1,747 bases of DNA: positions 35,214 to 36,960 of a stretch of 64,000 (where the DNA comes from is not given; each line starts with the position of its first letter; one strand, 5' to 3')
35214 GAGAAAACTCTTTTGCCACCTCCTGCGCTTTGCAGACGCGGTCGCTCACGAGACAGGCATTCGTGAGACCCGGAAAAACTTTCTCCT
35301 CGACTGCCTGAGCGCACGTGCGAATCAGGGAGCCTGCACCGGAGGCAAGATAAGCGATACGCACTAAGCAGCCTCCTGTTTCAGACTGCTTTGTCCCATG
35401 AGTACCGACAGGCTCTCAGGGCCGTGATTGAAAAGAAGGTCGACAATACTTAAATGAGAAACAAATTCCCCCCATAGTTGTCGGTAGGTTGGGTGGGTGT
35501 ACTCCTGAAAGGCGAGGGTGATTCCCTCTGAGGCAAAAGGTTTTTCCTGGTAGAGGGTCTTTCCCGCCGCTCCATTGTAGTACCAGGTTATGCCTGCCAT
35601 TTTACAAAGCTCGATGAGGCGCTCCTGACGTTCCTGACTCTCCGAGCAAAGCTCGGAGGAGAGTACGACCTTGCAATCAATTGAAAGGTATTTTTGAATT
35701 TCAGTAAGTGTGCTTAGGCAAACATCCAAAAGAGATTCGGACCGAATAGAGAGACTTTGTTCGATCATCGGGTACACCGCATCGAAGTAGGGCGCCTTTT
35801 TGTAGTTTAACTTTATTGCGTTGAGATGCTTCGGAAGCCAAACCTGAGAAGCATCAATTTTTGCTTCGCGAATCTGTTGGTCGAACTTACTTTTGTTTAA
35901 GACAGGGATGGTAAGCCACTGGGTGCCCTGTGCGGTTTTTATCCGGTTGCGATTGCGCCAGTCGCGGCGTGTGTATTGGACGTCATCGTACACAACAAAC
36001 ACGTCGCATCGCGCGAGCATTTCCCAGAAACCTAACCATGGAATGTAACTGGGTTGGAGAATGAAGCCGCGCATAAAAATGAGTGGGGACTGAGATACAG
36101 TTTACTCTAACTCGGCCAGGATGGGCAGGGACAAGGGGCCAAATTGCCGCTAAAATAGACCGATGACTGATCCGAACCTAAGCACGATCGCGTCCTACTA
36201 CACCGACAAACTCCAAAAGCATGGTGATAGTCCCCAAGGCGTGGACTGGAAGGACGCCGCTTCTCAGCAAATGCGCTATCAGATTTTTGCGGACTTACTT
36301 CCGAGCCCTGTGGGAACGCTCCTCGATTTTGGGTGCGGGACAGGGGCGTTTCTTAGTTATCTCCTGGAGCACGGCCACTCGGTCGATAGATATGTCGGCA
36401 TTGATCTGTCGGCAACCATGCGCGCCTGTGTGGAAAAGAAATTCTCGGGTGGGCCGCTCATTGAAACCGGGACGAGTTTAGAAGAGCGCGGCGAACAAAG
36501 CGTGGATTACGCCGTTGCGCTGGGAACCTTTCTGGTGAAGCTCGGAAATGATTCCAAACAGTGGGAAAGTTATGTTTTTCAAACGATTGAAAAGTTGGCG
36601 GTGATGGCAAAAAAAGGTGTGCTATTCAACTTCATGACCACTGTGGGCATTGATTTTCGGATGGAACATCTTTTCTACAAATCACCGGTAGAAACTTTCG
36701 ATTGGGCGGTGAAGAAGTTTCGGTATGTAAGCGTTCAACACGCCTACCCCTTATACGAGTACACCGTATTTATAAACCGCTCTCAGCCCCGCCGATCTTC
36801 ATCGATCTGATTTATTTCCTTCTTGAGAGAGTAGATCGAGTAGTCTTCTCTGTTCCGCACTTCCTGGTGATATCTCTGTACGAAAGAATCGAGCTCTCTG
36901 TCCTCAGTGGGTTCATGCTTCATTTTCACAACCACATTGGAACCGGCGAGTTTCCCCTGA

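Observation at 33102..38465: Polyprenyl-phosphate sugar transfer module: GT2 (ArnC/DPM1-like) + GT-C (ArnT/PMT-like) with formyltransferase, WbqC and methyltransferase. A candidate lipid A or envelope glycan decoration system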

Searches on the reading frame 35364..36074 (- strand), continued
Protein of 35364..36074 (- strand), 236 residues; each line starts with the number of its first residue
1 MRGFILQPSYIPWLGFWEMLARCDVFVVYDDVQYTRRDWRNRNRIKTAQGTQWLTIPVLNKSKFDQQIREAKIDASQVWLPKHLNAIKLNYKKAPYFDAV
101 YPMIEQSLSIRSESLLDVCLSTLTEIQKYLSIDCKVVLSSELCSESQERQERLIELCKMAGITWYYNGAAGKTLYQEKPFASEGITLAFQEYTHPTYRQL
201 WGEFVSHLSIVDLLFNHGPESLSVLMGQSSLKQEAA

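Call 68: search_protein_families(library=pfam, proteins=[L119:7980-10772:+, L105:7096-8757:+, L092:10738-12678:+, L058:2950-4989:-, L049:5845-7473:+, L089:9463-11397:+, L076:7276-9462:+, L111:4339-6150:+, L056:14303-16207:+, L042:11983-13671:+], max_evalue=0.01)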
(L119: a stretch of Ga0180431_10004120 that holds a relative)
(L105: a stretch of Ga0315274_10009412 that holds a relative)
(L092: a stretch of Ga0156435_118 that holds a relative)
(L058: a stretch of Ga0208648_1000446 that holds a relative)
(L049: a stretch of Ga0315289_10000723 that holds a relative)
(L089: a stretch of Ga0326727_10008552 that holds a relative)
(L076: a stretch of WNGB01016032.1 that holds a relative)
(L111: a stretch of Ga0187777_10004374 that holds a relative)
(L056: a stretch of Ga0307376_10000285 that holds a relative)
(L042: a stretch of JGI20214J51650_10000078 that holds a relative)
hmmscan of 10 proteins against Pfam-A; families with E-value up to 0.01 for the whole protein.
L119:7980-10772:+ (931 aa): 0 families

L105:7096-8757:+ (553 aa): 0 families

L092:10738-12678:+ (646 aa): 0 families

L058:2950-4989:- (679 aa): 2 families
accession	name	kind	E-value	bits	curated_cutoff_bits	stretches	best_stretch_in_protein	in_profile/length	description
PF21436.2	STT3-PglB_core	-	2.1e-10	41.6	23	1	426-564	3-130/131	STT3/PglB/AglB core domain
PF02516.20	STT3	-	1.7e-07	31.5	24.5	1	36-245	12-235/405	Oligosaccharyl transferase STT3, N-terminal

L049:5845-7473:+ (542 aa): 0 families

L089:9463-11397:+ (644 aa): 0 families

L076:7276-9462:+ (728 aa): 1 family
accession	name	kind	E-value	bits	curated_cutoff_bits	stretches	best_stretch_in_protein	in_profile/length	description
PF13231.12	PMT_2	-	0.0054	17.4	26.1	1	275-419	4-153/160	Dolichyl-phosphate-mannose-protein mannosyltransferase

L111:4339-6150:+ (603 aa): 1 family
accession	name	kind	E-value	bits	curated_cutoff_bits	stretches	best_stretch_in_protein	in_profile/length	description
PF13231.12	PMT_2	-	7.2e-08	33.2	26.1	1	145-280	4-143/160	Dolichyl-phosphate-mannose-protein mannosyltransferase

L056:14303-16207:+ (634 aa): 1 family
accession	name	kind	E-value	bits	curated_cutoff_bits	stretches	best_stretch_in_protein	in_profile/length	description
PF09222.16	Fim-adh_lectin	-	0.005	16.8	25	0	212-276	61-125/171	Fimbrial adhesin F17-AG, lectin domain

L042:11983-13671:+ (562 aa): 1 family
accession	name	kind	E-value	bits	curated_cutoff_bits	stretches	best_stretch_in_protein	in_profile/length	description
PF20604.3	DUF6798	-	0.0057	16.8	26.9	0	444-507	4-59/61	Domain of unknown function (DUF6798)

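Call 91: search_solved_structures(query=A3, max_evalue=10, show_alignments=2)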
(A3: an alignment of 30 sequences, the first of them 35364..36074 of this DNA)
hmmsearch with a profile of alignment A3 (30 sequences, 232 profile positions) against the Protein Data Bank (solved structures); distinct sequences matched with E-value up to 10: 0.

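Call 93: fold_search(model_id=the predicted structure, library=pdb)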
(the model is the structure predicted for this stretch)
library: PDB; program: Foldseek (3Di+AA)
matches with E <= 10: 255; with E <= 0.001: 0
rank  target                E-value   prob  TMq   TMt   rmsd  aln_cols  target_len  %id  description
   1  4wbd                  1.7e-02  0.97  0.41  0.20   6.3       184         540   10  The crystal structure of BshC from Bacillus subtilis complexed with citrate and ADP (released 2014-12-31)
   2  6q1c                  8.8e-02  0.08  0.18  0.17  15.8       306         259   12  Apo YfeA extracted from the E. coli periplasm (released 2019-09-04)
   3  6fjh_A                2.2e-01  0.05  0.12  0.07  19.2       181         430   11  Crystal structure of the seleniated LkcE from Streptomyces rochei (released 2018-09-19)
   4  2b7l_A                3.0e-01  0.44  0.28  0.49   9.7       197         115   11  Crystal Structure of CTP:Glycerol-3-Phosphate Cytidylyltransferase from Staphylococcus aureus (released 2006-06-27)
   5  3l12_A                3.2e-01  0.07  0.17  0.15  14.3       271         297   11  Crystal structure of Putative glycerophosphoryl diester phosphodiesterase (YP_165505.1) from Silicibacter pomeroyi DSS (released 2009-12-29)
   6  3ujp_C                3.6e-01  0.08  0.24  0.22  14.5       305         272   10  Structure of MntC protein at 2.7A (released 2012-11-14)
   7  1ltk_B                4.9e-01  0.06  0.19  0.13  16.2       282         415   10  CRYSTAL STRUCTURE OF PHOSPHOGLYCERATE KINASE FROM PLASMODIUM FALCIPARUM, IN THE OPEN CONFORMATION (released 2003-07-29)
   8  3l12_B                7.1e-01  0.04  0.17  0.15  15.2       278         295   12  Crystal structure of Putative glycerophosphoryl diester phosphodiesterase (YP_165505.1) from Silicibacter pomeroyi DSS (released 2009-12-29)
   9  6qmi                  8.1e-01  0.25  0.27  0.40   7.1       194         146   11  Phosphopantetheine adenylyltransferase from Mycobacterium tuberculosis in complex with 3-(1H-indol-1-yl)propanoic acid a (released 2020-02-26)
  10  6c71_B                8.6e-01  0.01  0.12  0.07  20.1       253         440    7  Nicotine Oxidoreductase in Complex with S-nicotine (released 2018-07-11)
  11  7me2_A                9.7e-01  0.03  0.20  0.18  16.6       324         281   12  YfeA oligomer crystal 2, form 2 (released 2021-08-25)
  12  3zlb                  1.0e+00  0.02  0.14  0.10  17.1       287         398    7  Crystal structure of phosphoglycerate kinase from Streptococcus pneumoniae (released 2014-02-12)
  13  1php                  1.1e+00  0.02  0.17  0.12  18.2       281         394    8  STRUCTURE OF THE ADP COMPLEX OF THE 3-PHOSPHOGLYCERATE KINASE FROM BACILLUS STEAROTHERMOPHILUS AT 1.65 ANGSTROMS (released 1994-06-22)
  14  3u1h_B                1.2e+00  0.02  0.14  0.10  16.0       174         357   10  Crystal structure of IPMDH from the last common ancestor of Bacillus (released 2011-11-02)
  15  4cvh                  1.2e+00  0.03  0.09  0.07  14.3       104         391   14  Crystal structure of human isoprenoid synthase domain-containing protein (released 2015-02-04)
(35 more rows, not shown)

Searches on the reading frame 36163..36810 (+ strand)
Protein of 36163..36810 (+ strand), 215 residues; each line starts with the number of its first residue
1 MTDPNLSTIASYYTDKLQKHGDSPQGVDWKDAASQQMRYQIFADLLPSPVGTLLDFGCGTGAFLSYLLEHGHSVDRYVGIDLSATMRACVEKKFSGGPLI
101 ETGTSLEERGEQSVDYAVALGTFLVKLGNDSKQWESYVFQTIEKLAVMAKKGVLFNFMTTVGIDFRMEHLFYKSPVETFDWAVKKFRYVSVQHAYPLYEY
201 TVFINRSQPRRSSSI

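Call 3: search_protein_families(library=pfam, proteins=[window:36163-36810:+], max_evalue=0.01)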
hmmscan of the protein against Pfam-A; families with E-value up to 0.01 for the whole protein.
window:36163-36810:+ (215 aa): 7 families
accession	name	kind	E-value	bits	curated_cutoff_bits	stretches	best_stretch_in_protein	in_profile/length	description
PF08241.18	Methyltransf_11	-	1.1e-07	32.8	21.2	1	54-122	1-69/95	Methyltransferase domain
PF13649.12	Methyltransf_25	-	2.5e-07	31.7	27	1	54-121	2-72/97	Methyltransferase domain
PF08242.18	Methyltransf_12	-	4.8e-07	30.8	30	1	54-123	1-75/98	Methyltransferase domain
PF13489.12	Methyltransf_23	-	7.4e-07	29.5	27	1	46-90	17-60/164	Methyltransferase domain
PF01728.25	FtsJ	-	0.00096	19.6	24.1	1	47-86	20-56/181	FtsJ-like methyltransferase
PF13847.12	Methyltransf_31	-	0.0025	17.9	27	1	52-86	6-40/145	Methyltransferase domain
PF07021.18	MetW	-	0.0043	17.1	21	1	51-118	15-80/193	Methionine biosynthesis protein MetW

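Call 5: search_protein_families(library=ncbifam, proteins=[window:36163-36810:+], max_evalue=0.01)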
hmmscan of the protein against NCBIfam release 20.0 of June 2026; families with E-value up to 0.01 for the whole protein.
window:36163-36810:+ (215 aa): 10 families
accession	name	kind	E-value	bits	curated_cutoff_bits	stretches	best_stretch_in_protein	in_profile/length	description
TIGR02072.1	BioC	equivalog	1.3e-06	28.4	184.95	1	51-159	36-134/244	malonyl-ACP O-methyltransferase BioC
NF001244.0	PRK00216.1-5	equivalog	2.1e-05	23.9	216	1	28-95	35-94/236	bifunctional demethylmenaquinone methyltransferase/2-methoxy-6-polyprenyl-1,4-benzoquinol methylase UbiE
NF043040.1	corrin_prot_MT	hypoth_equivalog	2.2e-05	24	180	1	39-99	32-88/216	corrinoid protein-associated methyltransferase CpaM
NF045667.1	MTase_DVU1556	equivalog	4.1e-05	23.1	155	1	49-102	22-73/213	DVU_1556 family methyltransferase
TIGR04074.1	bacter_Hen1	equivalog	0.00015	20.4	340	1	34-92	267-324/462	3' terminal RNA ribose 2'-O-methyltransferase Hen1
NF041820.1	daptide_MTase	equivalog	0.0011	18.4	175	1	51-96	38-80/243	daptide-type RiPP biosynthesis methyltransferase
TIGR01934.1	MenG_MenH_UbiE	subfamily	0.0015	17.9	158.35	1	28-94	26-82/223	ubiquinone/menaquinone biosynthesis methyltransferase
TIGR02021.1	BchM-ChlM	equivalog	0.0017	17.8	158.9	1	49-98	53-100/218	magnesium protoporphyrin IX methyltransferase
NF040539.1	AST_met_ArsM_2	exception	0.0044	16.9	240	0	6-88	15-95/262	putative arsinothricin biosynthesis methyltransferase ArsM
NF008686.0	PRK11705.1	equivalog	0.0099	15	400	0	40-99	158-215/383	cyclopropane fatty acyl phospholipid synthase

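Call 89: search_solved_structures(query=window:36163-36810:+, max_evalue=0.1)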
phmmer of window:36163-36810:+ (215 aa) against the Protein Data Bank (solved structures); distinct sequences matched with E-value up to 0.1: 14.
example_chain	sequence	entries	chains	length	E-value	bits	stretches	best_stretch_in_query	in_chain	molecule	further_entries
5bsz_A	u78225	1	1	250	5.7e-05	26.3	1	41-100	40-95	N-methyltransferase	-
3htx_A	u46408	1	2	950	0.00031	23.9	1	35-85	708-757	HEN1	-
7wtw_q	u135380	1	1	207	0.0021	21.2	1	52-100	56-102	Probable 18S rRNA (guanine-N(7))-methyltransferase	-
6g4w_q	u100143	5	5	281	0.0036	20.4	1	52-100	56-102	Probable 18S rRNA (guanine-N(7))-methyltransferase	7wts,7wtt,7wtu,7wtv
24uw_A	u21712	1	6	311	0.0062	19.6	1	35-88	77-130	FPP-methyltransferase VbFPPMT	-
5z9o_A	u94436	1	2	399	0.0091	19.1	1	37-124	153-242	Cyclopropane-fatty-acyl-phospholipid synthase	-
3g5l_A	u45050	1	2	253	0.0094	19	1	45-99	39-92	Putative S-adenosylmethionine dependent methyltransferase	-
3cgg_A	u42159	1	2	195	0.016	18.3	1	46-132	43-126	SAM-dependent methyltransferase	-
3i9f_A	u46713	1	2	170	0.022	17.8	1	44-121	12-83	Putative type 11 methyltransferase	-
4qtt_B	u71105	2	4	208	0.038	17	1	47-123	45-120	Putative methyltransferase BUD23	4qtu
3hnr_A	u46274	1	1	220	0.062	16.4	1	40-123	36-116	probable methyltransferase BT9727_4108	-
3bkw_A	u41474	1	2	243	0.064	16.3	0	43-90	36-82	S-adenosylmethionine dependent methyltransferase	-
5thy_A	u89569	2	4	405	0.065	16.3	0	44-140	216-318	CurJ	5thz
7wtn_CB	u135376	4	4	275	0.067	16.3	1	47-123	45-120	18S rRNA (guanine(1575)-N(7))-methyltransferase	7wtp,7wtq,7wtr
